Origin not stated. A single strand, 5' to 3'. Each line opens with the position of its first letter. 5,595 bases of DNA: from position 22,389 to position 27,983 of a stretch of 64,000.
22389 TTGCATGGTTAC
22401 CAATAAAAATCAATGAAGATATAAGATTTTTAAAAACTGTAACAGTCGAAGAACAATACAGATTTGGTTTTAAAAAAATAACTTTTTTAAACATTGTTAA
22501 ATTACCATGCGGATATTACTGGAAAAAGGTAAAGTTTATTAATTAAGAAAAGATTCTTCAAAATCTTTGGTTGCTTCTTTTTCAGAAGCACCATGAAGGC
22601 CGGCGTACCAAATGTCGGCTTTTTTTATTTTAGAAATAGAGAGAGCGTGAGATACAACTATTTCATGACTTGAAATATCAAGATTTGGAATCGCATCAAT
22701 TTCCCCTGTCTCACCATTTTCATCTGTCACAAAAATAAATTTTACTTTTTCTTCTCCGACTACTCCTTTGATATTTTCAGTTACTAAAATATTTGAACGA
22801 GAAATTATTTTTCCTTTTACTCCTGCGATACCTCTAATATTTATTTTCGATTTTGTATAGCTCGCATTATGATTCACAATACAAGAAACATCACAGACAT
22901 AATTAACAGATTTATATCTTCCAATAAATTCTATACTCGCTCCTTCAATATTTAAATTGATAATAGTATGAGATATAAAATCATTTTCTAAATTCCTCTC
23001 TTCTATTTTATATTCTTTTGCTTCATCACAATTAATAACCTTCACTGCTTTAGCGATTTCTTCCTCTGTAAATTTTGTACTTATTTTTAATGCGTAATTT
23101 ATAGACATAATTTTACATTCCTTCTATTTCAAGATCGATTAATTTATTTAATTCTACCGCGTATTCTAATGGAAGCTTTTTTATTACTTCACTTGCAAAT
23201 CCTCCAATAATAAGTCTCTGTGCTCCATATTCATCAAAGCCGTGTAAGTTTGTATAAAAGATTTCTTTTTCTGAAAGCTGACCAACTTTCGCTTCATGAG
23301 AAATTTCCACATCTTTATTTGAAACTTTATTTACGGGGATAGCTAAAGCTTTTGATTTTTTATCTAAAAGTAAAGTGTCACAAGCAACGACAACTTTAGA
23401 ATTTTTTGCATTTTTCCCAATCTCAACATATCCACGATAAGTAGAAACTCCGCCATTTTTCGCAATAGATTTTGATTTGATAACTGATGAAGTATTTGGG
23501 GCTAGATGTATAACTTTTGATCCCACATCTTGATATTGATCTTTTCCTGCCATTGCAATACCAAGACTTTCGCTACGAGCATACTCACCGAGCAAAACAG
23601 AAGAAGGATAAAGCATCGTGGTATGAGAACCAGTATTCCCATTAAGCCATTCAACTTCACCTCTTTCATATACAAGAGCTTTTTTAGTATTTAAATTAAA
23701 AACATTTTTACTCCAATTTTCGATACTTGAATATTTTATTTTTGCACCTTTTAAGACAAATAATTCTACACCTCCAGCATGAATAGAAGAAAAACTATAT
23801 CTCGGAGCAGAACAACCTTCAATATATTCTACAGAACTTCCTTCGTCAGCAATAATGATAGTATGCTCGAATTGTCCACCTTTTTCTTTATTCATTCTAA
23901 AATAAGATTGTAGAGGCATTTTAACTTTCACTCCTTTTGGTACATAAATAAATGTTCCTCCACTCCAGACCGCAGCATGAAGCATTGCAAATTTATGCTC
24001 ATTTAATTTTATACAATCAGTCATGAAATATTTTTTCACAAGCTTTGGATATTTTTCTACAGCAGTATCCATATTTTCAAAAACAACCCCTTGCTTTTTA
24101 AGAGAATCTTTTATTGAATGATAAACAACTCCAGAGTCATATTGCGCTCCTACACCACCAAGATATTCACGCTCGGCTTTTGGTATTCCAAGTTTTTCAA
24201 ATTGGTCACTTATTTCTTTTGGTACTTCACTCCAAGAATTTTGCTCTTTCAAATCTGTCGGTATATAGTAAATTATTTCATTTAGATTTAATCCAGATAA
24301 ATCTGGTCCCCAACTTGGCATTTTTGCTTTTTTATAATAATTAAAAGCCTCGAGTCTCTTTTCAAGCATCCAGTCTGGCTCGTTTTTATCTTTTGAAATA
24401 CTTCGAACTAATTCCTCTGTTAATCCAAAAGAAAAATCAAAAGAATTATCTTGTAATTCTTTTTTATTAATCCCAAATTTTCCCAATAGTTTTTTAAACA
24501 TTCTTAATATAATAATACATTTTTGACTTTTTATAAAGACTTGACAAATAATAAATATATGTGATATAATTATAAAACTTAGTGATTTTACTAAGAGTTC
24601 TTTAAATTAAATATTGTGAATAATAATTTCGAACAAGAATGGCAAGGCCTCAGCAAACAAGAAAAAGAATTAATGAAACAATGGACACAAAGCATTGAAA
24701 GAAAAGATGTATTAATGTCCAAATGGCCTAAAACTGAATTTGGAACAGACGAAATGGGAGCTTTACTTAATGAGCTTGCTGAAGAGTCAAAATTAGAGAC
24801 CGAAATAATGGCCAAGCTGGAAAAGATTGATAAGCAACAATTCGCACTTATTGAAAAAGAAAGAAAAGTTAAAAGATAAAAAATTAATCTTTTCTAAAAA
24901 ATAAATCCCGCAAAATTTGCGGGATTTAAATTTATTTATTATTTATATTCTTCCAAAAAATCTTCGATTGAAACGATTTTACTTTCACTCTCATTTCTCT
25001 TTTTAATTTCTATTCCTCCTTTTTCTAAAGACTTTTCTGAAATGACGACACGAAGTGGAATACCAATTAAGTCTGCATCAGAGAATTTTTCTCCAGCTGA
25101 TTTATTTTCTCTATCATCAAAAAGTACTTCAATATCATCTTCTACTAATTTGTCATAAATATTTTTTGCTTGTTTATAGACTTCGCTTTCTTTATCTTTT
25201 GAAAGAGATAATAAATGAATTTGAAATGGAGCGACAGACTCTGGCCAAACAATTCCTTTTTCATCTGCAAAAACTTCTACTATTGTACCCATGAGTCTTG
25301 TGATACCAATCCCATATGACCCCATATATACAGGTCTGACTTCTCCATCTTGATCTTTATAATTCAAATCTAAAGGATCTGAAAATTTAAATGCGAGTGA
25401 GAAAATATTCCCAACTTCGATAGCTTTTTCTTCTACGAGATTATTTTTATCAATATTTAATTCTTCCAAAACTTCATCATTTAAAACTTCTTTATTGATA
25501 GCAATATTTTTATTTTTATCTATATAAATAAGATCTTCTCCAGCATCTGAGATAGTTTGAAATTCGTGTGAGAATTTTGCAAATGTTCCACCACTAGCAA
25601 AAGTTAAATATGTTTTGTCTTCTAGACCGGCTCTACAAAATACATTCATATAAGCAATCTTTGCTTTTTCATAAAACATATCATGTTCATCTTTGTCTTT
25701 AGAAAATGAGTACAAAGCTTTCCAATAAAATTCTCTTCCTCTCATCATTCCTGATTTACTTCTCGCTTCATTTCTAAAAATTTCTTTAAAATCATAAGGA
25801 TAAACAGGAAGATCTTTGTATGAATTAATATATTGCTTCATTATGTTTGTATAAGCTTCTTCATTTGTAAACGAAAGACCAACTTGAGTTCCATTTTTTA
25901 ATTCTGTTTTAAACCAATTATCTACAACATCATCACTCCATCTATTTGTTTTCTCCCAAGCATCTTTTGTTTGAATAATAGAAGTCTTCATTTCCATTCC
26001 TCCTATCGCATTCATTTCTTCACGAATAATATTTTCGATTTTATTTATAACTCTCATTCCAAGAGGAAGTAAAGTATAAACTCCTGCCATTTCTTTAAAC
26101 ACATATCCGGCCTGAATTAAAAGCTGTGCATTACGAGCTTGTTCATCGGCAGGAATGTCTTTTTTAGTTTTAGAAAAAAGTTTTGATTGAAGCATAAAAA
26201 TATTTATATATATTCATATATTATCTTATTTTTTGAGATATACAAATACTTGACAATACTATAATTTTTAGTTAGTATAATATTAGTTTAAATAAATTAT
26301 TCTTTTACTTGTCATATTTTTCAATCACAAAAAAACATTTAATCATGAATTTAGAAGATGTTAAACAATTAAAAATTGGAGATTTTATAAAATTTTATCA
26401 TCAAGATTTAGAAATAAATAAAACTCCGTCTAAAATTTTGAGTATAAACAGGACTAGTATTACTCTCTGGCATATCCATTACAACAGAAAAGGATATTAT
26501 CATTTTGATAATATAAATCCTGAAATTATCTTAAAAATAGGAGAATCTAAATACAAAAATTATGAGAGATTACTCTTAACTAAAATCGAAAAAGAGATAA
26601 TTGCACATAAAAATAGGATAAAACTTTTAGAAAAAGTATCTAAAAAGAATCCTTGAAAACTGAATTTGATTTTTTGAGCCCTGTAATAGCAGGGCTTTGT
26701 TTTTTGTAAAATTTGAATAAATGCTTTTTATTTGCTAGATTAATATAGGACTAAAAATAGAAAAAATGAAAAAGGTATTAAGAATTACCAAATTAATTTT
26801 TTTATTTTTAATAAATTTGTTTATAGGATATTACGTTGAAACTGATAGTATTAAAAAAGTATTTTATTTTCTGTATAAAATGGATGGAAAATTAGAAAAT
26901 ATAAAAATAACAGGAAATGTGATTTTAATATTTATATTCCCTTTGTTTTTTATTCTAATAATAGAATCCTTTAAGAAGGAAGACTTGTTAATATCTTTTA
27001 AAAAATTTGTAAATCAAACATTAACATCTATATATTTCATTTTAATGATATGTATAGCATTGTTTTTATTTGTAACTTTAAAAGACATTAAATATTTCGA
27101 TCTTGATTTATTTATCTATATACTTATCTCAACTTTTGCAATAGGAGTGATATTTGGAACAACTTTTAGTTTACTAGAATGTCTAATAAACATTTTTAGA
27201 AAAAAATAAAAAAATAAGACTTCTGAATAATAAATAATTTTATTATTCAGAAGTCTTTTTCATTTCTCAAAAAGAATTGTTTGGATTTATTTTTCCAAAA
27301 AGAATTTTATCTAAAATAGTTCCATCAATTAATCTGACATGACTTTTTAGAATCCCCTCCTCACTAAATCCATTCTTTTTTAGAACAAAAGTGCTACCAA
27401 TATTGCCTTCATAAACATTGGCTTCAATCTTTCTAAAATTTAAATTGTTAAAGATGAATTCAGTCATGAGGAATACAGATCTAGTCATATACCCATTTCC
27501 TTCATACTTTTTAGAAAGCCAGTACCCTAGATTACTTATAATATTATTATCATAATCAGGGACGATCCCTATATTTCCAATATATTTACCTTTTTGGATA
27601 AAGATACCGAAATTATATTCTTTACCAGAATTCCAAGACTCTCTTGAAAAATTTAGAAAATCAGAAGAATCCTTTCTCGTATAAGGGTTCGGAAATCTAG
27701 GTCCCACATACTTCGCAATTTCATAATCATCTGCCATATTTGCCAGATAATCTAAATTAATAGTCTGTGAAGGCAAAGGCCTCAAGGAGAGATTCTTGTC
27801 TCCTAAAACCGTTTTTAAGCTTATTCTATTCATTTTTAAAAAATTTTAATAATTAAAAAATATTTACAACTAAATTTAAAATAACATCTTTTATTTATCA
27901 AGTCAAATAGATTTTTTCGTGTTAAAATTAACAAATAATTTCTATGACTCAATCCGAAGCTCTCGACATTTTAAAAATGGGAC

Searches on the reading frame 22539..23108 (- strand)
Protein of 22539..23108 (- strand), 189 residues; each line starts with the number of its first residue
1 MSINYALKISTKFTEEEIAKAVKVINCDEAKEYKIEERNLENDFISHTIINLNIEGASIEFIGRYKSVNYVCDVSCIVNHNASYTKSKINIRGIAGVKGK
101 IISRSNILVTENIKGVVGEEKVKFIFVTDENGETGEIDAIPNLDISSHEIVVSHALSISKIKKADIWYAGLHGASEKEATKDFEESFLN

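Call 62: search_protein_families(library=pfam, proteins=[window:22539-23108:-], max_evalue=0.00001)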
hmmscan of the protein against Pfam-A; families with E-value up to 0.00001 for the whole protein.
window:22539-23108:- (189 aa): 1 family
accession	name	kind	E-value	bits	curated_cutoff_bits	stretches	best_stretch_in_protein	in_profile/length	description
PF01458.23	SUFBD_core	-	5.2e-15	56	27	1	32-181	79-226/232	SUF system FeS cluster assembly, SufBD core domain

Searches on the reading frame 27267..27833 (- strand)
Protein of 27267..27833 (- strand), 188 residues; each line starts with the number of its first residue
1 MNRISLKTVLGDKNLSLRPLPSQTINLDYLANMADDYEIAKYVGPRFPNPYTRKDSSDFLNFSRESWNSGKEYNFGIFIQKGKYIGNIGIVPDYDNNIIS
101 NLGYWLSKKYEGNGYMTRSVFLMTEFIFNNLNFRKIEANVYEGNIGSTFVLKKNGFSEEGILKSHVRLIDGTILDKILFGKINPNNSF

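Call 62: search_protein_families(library=pfam, proteins=[window:27267-27833:-], max_evalue=0.00001)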
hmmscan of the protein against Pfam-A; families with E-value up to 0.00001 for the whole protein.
window:27267-27833:- (188 aa): 2 families
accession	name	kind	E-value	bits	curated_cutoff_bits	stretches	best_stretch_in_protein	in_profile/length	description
PF13302.13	Acetyltransf_3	-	2.1e-21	77.5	25.4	1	15-156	2-137/138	Acetyltransferase (GNAT) domain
PF00583.31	Acetyltransf_1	-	4.7e-07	30.5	20.7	1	44-156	9-116/116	Acetyltransferase (GNAT) family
